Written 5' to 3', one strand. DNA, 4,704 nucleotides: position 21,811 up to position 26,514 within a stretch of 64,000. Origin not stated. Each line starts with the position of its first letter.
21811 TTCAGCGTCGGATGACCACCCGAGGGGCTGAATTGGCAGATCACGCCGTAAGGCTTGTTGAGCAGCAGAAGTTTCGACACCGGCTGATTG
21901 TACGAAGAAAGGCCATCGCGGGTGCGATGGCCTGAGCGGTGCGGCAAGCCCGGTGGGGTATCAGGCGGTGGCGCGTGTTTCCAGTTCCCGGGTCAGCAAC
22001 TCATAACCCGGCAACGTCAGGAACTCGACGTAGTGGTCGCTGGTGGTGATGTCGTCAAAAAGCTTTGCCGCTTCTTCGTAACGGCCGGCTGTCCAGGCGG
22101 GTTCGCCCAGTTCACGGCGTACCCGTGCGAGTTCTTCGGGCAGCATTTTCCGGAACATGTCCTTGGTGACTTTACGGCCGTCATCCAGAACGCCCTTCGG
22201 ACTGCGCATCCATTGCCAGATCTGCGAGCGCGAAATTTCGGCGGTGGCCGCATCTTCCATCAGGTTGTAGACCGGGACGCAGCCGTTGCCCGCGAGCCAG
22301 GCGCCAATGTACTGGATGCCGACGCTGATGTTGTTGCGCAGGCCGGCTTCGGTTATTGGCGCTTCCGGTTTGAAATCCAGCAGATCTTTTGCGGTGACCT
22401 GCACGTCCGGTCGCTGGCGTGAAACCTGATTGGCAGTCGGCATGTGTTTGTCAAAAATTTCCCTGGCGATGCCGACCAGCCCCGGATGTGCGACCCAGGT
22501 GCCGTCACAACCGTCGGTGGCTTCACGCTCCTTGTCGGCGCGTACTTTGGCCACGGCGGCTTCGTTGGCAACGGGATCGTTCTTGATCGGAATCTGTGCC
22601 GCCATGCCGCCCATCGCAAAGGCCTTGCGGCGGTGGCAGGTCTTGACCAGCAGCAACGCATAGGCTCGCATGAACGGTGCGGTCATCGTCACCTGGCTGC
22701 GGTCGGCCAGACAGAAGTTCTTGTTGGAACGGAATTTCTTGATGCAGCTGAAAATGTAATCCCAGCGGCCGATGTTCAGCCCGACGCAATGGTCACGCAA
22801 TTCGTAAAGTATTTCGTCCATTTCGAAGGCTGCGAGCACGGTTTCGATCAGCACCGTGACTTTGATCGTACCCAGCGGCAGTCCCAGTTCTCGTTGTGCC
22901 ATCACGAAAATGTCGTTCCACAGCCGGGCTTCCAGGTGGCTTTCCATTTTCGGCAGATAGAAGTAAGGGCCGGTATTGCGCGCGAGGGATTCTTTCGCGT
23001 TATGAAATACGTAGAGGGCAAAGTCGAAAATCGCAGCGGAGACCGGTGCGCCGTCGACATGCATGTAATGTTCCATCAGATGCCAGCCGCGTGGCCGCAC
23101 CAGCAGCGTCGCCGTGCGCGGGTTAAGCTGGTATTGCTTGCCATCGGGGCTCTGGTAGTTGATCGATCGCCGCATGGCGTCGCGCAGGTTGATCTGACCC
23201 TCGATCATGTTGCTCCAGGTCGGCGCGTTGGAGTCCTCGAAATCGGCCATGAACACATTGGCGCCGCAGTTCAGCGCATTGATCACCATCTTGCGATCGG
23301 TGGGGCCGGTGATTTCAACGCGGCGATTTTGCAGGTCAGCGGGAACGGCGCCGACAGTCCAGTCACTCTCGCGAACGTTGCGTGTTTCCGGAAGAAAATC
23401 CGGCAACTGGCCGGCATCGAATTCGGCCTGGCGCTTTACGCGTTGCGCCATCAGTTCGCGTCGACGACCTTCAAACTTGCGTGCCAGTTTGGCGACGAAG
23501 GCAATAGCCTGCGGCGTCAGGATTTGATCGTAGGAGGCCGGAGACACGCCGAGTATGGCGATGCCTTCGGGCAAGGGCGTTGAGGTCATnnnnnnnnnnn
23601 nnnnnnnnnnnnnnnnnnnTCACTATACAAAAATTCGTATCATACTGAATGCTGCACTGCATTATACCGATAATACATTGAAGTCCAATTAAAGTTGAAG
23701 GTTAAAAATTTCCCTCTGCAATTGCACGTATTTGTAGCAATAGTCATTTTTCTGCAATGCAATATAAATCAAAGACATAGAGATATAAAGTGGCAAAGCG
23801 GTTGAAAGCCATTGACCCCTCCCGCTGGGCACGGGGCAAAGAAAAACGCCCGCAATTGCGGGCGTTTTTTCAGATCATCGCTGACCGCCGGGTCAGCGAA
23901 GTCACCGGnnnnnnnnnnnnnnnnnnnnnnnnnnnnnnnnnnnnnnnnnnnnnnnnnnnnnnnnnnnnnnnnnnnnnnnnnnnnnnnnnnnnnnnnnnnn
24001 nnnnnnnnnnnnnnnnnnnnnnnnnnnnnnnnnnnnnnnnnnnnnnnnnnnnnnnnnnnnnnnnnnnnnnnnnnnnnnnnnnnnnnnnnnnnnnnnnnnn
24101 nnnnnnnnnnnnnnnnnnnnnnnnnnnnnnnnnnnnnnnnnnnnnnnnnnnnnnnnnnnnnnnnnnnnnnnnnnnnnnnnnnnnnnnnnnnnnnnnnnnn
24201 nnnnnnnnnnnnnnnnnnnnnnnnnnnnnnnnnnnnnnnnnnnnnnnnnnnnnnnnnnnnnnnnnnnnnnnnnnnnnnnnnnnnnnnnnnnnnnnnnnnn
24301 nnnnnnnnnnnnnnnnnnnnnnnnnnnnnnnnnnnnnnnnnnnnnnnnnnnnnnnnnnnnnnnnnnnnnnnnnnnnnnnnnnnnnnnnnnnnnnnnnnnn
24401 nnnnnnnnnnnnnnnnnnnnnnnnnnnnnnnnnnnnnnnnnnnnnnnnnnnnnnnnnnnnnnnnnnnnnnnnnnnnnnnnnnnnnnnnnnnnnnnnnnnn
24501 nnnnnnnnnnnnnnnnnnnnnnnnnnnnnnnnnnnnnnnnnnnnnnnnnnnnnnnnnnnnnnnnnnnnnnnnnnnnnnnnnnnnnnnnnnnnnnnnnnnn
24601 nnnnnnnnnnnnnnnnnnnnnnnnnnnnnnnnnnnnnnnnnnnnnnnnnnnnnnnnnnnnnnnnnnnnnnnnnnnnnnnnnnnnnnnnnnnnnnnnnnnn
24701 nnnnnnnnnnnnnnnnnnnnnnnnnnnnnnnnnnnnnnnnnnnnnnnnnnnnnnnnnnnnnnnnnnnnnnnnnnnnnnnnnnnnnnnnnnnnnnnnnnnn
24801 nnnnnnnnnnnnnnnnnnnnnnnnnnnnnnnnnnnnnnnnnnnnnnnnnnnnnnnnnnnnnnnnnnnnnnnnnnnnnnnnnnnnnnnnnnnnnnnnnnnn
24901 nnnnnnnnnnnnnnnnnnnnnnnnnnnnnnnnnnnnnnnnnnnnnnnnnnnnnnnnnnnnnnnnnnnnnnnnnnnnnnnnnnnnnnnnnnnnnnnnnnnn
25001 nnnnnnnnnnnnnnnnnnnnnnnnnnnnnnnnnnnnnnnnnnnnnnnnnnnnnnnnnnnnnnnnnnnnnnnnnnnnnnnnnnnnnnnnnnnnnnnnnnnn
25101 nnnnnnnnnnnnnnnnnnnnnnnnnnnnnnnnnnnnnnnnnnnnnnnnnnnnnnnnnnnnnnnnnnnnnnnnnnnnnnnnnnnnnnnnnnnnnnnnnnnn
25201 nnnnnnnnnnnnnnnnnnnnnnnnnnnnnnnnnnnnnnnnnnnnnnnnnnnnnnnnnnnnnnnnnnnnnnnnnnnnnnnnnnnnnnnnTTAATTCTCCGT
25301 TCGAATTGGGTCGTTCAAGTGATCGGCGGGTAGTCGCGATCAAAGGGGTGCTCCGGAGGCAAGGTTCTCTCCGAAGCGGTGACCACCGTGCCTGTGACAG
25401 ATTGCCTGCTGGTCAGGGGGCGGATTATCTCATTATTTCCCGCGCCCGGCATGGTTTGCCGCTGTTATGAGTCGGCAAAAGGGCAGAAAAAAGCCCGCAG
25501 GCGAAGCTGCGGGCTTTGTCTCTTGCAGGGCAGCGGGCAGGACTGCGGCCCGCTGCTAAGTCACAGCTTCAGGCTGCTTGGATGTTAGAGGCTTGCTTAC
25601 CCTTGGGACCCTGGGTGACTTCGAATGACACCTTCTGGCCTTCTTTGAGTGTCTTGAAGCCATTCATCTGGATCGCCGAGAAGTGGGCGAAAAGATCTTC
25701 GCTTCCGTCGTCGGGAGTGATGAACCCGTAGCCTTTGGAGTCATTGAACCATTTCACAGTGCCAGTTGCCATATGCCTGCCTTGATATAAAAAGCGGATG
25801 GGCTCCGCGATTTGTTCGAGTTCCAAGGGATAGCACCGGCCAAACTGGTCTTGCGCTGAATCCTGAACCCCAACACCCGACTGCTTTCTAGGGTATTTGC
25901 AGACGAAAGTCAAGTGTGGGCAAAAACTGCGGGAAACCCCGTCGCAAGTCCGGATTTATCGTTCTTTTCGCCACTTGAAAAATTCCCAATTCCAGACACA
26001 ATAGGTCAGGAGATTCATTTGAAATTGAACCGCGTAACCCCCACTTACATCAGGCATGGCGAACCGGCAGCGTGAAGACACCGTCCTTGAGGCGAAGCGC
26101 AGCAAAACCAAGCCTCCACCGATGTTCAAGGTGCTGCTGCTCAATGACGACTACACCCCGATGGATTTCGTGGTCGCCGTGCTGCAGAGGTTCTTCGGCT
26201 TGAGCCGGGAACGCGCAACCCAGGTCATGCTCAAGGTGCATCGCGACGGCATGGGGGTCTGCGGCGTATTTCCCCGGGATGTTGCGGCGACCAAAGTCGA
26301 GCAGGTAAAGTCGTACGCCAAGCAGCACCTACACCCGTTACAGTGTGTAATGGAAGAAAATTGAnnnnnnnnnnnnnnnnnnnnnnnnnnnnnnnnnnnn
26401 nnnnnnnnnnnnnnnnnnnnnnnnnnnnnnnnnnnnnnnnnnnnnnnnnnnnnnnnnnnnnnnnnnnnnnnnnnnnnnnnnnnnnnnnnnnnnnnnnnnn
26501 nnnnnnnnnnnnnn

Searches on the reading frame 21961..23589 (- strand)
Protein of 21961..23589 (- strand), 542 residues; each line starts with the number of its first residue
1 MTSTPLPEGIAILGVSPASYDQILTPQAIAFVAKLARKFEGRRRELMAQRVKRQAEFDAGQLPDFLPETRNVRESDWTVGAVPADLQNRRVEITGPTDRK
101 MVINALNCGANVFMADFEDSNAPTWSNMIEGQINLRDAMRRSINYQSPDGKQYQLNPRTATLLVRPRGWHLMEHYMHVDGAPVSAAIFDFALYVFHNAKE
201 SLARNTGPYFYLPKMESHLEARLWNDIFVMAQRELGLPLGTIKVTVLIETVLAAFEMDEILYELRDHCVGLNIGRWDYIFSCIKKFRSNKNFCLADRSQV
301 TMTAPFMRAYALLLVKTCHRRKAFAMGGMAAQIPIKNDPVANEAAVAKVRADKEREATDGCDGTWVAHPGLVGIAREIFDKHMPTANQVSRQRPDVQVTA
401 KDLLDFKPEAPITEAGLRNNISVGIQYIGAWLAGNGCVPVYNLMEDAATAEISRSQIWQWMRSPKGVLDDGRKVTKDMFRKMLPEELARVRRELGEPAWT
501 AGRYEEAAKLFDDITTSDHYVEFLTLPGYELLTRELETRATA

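Call 25: search_protein_families(library=pfam, max_evalue=1e-8, proteins=[window:21961-23589:-])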
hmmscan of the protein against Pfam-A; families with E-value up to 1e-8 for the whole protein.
window:21961-23589:- (542 aa): 3 families
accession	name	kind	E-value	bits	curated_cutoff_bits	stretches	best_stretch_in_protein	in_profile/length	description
PF01274.28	MS_TIM-barrel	-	1.9e-108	361.6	26.4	1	161-405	1-247/248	Malate synthase, TIM barrel domain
PF20659.2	MS_C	-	2e-40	138.4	23.1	1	412-531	2-117/118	Malate synthase, C-terminal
PF20656.2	MS_N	-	6.9e-21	74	23.5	1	9-70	2-63/64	Malate synthase, N-terminal domain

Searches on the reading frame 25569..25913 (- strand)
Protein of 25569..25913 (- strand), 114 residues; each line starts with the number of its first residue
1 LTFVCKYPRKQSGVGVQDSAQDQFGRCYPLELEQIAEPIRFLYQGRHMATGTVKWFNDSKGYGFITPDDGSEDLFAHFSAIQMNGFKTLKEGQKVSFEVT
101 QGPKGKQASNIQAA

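Call 26: search_protein_families(library=pfam, max_evalue=1e-8, proteins=[window:25569-25913:-])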
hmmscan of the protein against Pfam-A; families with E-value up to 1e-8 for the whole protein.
window:25569-25913:- (114 aa): 1 family
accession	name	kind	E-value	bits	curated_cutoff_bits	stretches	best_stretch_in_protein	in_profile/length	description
PF00313.28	CSD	-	4.3e-32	110.2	27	1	50-113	2-65/66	'Cold-shock' DNA-binding domain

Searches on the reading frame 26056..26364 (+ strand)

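Call 26: search_protein_families(library=pfam, max_evalue=1e-8, proteins=[window:26056-26364:+])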
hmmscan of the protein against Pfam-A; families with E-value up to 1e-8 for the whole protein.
window:26056-26364:+ (102 aa): 1 family
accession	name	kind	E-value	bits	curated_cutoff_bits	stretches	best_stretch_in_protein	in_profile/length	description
PF02617.22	ClpS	-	2.4e-35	120.6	23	1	19-97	1-79/80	ATP-dependent Clp protease adaptor protein ClpS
